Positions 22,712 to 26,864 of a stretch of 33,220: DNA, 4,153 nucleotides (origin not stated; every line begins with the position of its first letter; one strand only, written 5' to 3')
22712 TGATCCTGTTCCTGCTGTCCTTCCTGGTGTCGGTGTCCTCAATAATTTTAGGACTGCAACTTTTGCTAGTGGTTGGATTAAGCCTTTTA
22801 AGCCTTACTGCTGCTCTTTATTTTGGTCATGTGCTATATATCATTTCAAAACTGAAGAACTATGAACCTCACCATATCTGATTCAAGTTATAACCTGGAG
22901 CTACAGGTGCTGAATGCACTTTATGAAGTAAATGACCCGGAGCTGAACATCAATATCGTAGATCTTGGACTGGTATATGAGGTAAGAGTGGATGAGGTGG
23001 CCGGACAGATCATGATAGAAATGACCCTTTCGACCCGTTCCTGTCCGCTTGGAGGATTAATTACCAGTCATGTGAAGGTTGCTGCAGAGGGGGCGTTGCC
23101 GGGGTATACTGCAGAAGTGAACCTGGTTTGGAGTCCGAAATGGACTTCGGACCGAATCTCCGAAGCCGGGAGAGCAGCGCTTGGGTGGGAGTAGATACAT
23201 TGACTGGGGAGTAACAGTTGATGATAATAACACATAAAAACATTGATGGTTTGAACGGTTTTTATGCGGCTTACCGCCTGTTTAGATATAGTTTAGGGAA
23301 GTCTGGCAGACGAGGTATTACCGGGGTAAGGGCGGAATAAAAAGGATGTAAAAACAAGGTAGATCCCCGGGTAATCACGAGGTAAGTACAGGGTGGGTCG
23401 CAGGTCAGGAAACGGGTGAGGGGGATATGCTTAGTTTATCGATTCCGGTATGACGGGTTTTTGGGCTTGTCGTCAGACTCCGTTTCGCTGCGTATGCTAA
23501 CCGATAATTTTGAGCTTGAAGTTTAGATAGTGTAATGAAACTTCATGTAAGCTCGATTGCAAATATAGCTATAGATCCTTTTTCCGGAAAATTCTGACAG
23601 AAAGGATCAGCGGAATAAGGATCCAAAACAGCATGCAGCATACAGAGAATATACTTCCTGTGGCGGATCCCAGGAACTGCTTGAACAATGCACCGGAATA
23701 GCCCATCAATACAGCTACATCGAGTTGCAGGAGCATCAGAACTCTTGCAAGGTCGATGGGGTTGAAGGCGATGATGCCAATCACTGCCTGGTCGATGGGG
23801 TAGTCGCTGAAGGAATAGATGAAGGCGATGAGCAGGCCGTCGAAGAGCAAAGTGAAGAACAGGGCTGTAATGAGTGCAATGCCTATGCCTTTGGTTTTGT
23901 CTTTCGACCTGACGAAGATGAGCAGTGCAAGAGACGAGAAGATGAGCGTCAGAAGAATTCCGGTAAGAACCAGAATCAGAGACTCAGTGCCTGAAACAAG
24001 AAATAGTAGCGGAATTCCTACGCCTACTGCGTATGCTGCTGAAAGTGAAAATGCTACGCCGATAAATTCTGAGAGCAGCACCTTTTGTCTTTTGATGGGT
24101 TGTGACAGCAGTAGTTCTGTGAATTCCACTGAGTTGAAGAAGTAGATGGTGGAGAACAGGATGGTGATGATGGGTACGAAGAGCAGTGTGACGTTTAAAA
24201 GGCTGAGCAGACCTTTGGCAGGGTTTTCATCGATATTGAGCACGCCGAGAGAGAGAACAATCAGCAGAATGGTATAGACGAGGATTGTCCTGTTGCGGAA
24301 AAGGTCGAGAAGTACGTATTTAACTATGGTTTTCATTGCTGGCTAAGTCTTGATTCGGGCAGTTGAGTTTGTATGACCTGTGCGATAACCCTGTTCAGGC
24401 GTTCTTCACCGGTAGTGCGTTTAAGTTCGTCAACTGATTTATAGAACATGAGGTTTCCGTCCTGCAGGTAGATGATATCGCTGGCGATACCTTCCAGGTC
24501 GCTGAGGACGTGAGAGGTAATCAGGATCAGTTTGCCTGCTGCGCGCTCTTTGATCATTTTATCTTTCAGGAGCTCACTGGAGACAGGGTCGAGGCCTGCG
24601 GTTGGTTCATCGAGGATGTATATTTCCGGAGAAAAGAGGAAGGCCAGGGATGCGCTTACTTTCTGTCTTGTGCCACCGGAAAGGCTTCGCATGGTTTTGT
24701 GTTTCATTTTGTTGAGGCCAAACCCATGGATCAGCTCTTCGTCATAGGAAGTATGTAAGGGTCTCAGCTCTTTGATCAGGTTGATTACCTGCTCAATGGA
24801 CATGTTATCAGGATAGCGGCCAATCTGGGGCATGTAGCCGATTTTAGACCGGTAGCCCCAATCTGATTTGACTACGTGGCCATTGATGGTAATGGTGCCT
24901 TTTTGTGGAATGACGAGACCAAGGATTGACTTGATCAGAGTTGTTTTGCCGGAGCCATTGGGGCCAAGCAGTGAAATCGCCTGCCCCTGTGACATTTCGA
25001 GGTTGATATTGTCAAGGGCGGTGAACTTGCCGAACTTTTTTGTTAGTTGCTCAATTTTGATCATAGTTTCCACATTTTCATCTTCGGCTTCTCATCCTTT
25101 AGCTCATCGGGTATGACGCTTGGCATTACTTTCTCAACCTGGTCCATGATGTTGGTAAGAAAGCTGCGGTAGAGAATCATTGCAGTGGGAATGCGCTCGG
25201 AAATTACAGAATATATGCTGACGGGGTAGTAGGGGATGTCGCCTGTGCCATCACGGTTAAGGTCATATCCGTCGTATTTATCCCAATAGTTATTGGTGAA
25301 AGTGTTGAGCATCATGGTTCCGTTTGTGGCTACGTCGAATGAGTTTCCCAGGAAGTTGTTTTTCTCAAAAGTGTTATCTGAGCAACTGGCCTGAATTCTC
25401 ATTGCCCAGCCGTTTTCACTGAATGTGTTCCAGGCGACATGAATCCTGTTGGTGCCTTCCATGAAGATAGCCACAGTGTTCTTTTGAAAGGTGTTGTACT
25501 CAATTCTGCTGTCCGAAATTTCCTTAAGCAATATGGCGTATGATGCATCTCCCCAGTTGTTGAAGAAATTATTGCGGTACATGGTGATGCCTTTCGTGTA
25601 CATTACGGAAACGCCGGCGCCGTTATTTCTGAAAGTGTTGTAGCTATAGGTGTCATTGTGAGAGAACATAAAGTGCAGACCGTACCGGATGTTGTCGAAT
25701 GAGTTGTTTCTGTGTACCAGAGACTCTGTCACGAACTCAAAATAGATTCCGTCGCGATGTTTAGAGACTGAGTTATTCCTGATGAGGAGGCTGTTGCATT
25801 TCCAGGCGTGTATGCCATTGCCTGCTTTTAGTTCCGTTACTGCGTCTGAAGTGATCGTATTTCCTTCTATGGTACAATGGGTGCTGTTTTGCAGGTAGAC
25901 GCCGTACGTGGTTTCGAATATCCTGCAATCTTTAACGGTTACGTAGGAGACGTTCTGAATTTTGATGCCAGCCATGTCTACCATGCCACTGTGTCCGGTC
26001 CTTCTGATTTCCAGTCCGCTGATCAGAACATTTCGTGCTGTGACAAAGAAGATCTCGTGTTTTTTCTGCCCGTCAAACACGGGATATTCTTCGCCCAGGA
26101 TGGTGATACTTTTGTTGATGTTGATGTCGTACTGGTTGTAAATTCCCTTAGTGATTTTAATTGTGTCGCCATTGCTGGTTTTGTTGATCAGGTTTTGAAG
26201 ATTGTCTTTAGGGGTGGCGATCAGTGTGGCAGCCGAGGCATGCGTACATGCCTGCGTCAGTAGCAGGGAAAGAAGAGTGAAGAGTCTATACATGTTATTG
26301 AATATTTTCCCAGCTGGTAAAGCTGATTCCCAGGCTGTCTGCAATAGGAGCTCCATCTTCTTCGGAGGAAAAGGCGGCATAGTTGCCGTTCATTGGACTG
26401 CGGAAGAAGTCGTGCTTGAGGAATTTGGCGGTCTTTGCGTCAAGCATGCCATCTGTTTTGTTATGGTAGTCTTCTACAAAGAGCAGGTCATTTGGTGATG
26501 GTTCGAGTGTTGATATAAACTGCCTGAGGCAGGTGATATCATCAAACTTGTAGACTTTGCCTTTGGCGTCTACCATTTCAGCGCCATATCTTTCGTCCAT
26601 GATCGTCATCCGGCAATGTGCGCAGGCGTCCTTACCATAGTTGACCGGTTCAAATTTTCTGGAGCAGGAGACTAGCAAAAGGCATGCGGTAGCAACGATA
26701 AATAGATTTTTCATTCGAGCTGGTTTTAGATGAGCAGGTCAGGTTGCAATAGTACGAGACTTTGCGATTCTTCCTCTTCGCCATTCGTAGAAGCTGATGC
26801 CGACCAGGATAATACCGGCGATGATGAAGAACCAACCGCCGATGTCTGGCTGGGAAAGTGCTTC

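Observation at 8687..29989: Five perfect TGAC-N4-GTCA palindromes, all in promoter-bearing spacers: candidate regulon of the resident Crp/Fnr protein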

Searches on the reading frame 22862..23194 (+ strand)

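Call 13: search_protein_families(library=pfam, proteins=[window:22862-23194:+])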
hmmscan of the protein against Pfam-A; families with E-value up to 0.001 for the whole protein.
window:22862-23194:+ (110 aa): 1 family
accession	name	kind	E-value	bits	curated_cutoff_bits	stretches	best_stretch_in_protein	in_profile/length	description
PF01883.24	FeS_assembly_P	-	7.3e-15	55.4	23.5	1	15-85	3-70/73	Iron-sulfur cluster assembly protein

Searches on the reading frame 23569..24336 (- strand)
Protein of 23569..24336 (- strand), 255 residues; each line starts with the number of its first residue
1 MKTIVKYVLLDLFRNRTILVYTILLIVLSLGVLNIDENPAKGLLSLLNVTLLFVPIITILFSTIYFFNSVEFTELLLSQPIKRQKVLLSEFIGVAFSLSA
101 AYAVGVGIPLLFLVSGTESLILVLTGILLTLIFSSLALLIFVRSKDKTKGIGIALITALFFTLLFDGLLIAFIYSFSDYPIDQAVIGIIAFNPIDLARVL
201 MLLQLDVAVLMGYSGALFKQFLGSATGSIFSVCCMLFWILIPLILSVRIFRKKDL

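Call 12: search_protein_families(library=pfam, proteins=[window:23569-24336:-])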
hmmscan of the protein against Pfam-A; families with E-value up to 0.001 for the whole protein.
window:23569-24336:- (255 aa): 1 family
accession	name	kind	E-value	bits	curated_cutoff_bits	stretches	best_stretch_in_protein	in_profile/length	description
PF12679.13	ABC2_membrane_2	-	1.7e-07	31.2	27.2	1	49-255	73-283/283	ABC-2 family transporter protein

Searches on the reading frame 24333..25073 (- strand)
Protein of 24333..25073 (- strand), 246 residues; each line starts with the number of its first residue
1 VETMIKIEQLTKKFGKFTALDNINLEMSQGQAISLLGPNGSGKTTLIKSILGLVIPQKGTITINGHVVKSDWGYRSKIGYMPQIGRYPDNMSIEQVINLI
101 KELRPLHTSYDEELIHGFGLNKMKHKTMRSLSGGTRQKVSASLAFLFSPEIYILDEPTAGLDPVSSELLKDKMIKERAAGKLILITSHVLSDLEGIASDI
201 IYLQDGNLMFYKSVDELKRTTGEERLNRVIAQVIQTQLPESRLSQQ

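Call 12: search_protein_families(library=pfam, proteins=[window:24333-25073:-])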
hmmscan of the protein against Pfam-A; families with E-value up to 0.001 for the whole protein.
window:24333-25073:- (246 aa): 5 families
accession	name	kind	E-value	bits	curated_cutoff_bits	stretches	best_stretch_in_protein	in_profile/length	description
PF00005.33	ABC_tran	-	1.8e-28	100.3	25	1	20-159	1-137/137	ABC transporter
PF13304.12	AAA_21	-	3.5e-09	37.6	27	0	35-67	4-42/304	AAA domain, putative AbiEii toxin, Type IV TA system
PF02463.25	SMC_N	-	1.2e-06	28.6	40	0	22-51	17-48/220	RecF/RecN/SMC N terminal domain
PF13555.12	AAA_29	-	2.1e-05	24.6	27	1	24-64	16-55/61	P-loop containing region of AAA domain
PF13476.12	AAA_23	-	0.00063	20.9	27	0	13-50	6-39/201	AAA domain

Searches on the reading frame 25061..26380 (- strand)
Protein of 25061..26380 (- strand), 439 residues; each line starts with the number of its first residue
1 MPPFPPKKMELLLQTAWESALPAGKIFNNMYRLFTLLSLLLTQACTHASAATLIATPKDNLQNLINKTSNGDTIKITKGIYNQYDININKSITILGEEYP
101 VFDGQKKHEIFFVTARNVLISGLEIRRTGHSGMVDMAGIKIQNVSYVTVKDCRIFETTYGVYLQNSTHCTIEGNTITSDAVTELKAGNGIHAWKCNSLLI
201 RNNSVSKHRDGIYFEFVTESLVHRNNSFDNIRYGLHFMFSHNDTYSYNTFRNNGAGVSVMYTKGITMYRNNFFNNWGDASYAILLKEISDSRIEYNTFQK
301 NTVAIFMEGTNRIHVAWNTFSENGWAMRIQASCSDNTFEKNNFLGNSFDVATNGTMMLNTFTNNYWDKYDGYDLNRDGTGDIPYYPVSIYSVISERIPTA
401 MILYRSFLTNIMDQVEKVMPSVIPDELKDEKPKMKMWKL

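Call 12: search_protein_families(library=pfam, proteins=[window:25061-26380:-])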
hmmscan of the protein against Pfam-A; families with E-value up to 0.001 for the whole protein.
window:25061-26380:- (439 aa): 2 families
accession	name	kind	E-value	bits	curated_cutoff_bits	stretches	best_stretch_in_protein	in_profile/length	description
PF05048.19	NosD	-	2.5e-36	125.6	23.6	2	173-371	2-212/212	Periplasmic copper-binding protein (NosD)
PF13229.12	Beta_helix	-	1.7e-25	90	25.9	2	137-279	1-141/158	Right handed beta helix region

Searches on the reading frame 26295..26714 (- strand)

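Call 13: search_protein_families(library=pfam, proteins=[window:26295-26714:-])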
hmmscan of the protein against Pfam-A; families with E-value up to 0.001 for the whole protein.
window:26295-26714:- (139 aa): 1 family
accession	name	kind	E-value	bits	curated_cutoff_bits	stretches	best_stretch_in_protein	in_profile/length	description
PF05573.18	NosL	-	5.8e-07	30.3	24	1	28-126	7-114/131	NosL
